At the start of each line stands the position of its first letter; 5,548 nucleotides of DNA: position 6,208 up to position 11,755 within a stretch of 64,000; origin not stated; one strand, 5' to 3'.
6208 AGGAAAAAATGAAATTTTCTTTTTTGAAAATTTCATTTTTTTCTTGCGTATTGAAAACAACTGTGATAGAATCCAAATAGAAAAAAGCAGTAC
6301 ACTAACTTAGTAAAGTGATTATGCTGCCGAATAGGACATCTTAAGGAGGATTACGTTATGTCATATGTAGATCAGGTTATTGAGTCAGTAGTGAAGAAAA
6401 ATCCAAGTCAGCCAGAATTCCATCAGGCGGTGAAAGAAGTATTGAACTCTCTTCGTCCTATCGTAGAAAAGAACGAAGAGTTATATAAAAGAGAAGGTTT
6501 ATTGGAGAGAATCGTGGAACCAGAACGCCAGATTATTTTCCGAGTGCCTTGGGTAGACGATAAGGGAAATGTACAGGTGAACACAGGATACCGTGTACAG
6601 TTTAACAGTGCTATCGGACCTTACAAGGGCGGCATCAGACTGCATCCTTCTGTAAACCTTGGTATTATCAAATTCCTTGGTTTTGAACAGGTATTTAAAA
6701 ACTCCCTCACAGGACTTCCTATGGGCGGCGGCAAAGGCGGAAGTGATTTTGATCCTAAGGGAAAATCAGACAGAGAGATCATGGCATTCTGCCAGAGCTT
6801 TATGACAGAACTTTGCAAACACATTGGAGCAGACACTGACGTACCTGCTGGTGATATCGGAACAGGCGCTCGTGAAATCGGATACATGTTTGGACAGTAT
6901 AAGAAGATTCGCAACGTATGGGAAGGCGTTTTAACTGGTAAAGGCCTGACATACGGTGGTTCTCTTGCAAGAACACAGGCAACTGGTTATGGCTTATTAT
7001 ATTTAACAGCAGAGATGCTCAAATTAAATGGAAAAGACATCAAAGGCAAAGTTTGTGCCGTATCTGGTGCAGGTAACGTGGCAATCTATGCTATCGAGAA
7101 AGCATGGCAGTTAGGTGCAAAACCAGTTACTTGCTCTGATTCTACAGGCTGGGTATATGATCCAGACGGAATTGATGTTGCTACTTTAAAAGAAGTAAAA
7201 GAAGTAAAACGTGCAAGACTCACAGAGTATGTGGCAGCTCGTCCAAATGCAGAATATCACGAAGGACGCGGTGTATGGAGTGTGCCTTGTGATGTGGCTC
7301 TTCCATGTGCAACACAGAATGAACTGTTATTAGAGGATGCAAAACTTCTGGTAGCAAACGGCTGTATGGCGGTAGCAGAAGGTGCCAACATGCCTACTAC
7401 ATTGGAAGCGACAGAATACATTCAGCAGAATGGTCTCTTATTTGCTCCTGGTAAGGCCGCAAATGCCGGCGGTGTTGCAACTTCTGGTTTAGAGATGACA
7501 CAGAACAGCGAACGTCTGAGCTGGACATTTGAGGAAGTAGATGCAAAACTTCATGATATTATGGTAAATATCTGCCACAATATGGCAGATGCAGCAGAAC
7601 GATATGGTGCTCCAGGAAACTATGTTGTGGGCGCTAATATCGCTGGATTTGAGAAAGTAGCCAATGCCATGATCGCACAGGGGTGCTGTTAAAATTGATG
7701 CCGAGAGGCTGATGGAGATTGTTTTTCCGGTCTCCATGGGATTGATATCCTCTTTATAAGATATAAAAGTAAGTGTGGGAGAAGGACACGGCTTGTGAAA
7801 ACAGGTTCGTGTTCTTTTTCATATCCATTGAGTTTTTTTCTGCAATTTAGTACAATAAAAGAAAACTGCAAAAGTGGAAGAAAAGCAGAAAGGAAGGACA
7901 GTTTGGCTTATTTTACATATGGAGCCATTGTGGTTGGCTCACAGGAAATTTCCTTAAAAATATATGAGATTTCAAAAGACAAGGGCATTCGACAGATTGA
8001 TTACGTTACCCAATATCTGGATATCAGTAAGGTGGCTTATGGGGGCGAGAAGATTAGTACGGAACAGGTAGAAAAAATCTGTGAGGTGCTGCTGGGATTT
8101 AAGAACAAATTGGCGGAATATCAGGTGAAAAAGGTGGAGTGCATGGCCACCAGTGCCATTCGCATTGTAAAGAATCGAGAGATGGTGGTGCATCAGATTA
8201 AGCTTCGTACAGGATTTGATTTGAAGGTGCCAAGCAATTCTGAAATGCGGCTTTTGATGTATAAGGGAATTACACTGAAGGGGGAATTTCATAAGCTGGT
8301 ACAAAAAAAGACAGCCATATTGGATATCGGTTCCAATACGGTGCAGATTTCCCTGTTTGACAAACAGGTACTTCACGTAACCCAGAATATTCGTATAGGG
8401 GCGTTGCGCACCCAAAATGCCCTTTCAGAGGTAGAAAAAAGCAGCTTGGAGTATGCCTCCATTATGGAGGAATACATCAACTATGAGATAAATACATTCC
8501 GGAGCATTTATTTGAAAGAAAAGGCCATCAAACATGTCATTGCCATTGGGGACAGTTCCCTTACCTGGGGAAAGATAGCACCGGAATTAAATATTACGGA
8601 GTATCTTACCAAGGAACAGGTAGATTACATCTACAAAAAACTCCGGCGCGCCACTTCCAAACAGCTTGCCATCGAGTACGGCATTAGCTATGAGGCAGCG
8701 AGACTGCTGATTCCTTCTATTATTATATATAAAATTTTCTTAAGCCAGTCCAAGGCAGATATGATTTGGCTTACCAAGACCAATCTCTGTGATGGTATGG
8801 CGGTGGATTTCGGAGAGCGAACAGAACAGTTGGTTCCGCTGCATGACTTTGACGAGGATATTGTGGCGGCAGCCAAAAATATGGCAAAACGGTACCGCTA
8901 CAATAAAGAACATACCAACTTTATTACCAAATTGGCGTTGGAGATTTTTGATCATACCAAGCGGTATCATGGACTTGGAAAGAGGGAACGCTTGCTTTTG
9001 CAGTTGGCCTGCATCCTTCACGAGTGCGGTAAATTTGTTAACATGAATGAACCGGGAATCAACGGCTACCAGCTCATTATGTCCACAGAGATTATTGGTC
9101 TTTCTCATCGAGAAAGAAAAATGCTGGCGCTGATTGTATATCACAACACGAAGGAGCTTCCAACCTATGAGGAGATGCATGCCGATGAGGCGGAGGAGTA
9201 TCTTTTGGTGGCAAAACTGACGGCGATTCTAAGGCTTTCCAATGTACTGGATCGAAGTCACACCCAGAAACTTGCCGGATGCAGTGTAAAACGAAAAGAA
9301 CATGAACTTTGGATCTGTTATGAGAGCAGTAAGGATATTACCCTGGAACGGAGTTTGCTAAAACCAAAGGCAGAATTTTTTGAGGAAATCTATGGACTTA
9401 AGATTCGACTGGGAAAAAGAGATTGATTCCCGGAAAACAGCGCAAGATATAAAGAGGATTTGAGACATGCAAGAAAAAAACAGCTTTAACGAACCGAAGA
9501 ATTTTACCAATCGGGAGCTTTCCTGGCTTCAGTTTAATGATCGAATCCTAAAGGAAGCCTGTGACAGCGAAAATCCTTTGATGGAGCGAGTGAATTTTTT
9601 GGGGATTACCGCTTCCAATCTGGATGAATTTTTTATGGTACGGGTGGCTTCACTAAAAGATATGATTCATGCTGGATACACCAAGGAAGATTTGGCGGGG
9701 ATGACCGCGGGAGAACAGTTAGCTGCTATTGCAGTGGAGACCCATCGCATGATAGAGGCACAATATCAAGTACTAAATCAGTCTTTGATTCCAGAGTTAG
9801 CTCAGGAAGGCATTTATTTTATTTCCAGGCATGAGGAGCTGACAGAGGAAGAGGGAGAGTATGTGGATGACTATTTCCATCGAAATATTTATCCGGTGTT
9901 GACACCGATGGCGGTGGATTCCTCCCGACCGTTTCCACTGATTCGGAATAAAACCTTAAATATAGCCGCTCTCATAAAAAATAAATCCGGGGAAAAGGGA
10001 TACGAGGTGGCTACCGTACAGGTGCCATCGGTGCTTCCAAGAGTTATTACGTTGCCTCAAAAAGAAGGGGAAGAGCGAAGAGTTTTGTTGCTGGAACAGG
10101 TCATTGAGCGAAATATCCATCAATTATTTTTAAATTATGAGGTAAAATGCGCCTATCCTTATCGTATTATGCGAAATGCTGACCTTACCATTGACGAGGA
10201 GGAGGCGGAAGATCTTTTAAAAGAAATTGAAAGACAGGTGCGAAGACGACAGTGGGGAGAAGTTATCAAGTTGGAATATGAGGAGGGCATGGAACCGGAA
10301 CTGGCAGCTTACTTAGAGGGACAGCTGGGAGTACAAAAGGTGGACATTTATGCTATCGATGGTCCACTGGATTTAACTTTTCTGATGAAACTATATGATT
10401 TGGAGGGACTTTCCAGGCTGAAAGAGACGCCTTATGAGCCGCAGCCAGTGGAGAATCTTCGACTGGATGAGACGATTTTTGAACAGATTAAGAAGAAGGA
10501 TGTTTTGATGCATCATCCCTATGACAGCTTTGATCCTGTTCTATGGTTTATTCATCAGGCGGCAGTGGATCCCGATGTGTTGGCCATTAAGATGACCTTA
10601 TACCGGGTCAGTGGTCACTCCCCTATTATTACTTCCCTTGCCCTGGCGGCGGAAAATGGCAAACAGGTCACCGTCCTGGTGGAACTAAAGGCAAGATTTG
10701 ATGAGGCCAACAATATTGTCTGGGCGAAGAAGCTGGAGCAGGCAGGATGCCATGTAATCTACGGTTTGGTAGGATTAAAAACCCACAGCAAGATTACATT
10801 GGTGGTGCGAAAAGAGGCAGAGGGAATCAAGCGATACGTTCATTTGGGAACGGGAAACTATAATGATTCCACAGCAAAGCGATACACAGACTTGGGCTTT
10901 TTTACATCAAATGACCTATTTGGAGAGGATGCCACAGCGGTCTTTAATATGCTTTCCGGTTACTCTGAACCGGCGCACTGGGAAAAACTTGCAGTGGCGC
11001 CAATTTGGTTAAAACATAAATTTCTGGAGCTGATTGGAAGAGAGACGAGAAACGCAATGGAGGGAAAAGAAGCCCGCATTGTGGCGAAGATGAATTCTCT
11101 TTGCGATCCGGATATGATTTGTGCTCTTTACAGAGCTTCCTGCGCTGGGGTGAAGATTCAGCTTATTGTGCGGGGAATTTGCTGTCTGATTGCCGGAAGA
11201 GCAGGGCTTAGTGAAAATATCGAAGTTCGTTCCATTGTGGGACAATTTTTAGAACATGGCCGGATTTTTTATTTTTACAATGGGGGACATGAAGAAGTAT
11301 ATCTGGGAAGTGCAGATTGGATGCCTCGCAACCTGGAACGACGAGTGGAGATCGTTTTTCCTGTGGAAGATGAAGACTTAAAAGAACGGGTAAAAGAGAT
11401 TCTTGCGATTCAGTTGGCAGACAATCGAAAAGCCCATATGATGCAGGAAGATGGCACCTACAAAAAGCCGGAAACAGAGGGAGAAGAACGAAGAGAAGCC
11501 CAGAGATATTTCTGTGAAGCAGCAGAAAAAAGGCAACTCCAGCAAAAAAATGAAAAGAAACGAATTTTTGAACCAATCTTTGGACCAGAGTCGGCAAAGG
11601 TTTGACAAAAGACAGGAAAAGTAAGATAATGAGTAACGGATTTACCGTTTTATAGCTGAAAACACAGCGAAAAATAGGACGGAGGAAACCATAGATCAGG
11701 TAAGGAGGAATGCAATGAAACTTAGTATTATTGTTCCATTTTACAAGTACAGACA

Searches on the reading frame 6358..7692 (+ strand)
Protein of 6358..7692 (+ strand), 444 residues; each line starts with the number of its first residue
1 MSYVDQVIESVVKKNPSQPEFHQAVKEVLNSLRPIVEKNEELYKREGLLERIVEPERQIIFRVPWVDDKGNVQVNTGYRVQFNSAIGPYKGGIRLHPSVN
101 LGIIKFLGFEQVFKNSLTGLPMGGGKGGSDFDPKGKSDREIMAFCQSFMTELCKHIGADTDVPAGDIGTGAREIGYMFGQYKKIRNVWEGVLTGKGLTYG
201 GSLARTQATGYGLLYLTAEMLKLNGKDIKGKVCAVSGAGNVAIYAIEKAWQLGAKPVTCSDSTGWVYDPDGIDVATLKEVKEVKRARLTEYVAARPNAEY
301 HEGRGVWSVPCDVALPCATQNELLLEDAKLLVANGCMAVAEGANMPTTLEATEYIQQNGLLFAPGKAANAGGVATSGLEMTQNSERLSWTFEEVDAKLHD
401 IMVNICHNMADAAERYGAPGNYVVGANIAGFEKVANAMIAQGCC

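Call 69: search_protein_families(library=pfam, proteins=[window:6358-7692:+], max_evalue=0.000001)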
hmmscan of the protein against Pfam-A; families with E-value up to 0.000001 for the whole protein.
window:6358-7692:+ (444 aa): 2 families
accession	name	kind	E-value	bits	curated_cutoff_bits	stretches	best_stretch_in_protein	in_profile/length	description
PF00208.27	ELFV_dehydrog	-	1.6e-90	303.4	23.4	1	200-442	1-241/241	Glutamate/Leucine/Phenylalanine/Valine dehydrogenase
PF02812.23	ELFV_dehydrog_N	-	1e-53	180.9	25.3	1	55-183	1-129/129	Glu/Leu/Phe/Val dehydrogenase, dimerisation domain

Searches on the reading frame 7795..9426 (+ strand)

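Call 69: search_protein_families(library=pfam, proteins=[window:7795-9426:+], max_evalue=0.000001)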
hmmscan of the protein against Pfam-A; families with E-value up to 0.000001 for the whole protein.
window:7795-9426:+ (543 aa): 2 families
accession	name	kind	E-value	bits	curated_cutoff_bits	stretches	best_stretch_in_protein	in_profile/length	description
PF21447.3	Ppx-GppA_III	-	9.4e-18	65.1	27.3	1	359-505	5-154/177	Ppx/GppA phosphatase, domain III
PF02541.22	Ppx-GppA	-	1.3e-11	44.9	27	1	86-337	31-279/285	Ppx/GppA phosphatase family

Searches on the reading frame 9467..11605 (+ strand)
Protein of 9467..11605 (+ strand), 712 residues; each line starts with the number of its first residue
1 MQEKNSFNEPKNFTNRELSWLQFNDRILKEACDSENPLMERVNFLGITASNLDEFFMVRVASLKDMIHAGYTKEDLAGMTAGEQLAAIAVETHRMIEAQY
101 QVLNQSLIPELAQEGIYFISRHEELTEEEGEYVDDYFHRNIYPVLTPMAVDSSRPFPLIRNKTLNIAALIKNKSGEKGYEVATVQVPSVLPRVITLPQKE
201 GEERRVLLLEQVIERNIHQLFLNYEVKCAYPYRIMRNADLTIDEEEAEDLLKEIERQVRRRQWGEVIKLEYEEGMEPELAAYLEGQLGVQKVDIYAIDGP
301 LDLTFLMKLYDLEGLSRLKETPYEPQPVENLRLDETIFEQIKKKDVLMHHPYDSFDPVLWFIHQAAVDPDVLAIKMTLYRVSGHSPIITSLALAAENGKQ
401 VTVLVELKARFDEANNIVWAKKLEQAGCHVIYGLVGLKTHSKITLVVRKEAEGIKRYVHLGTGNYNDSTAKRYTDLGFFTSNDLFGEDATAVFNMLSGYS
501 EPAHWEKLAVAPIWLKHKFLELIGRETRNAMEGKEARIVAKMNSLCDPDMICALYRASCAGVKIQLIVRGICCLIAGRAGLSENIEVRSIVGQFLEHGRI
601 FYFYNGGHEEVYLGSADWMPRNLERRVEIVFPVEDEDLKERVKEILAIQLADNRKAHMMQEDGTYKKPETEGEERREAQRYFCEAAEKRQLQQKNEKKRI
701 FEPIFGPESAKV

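Call 69: search_protein_families(library=pfam, proteins=[window:9467-11605:+], max_evalue=0.000001)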
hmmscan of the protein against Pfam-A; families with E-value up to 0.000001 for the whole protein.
window:9467-11605:+ (712 aa): 5 families
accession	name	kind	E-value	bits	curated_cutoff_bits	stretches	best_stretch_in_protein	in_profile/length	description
PF17941.7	PP_kinase_C_1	-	2.4e-77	258.7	25.7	1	337-501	2-166/167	Polyphosphate kinase C-terminal domain 1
PF13090.12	PP_kinase_C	-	1.1e-71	240.3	25.8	1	508-679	1-172/172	Polyphosphate kinase C-terminal domain 2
PF02503.22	PP_kinase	-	5.8e-66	222.1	31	1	129-309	2-183/183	Polyphosphate kinase middle domain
PF13089.11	PP_kinase_N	-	7.4e-41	139.2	23.8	1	13-118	1-106/107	Polyphosphate kinase N-terminal domain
PF13091.12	PLDc_2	-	5.2e-12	46.2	27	0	541-645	15-127/132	PLD-like domain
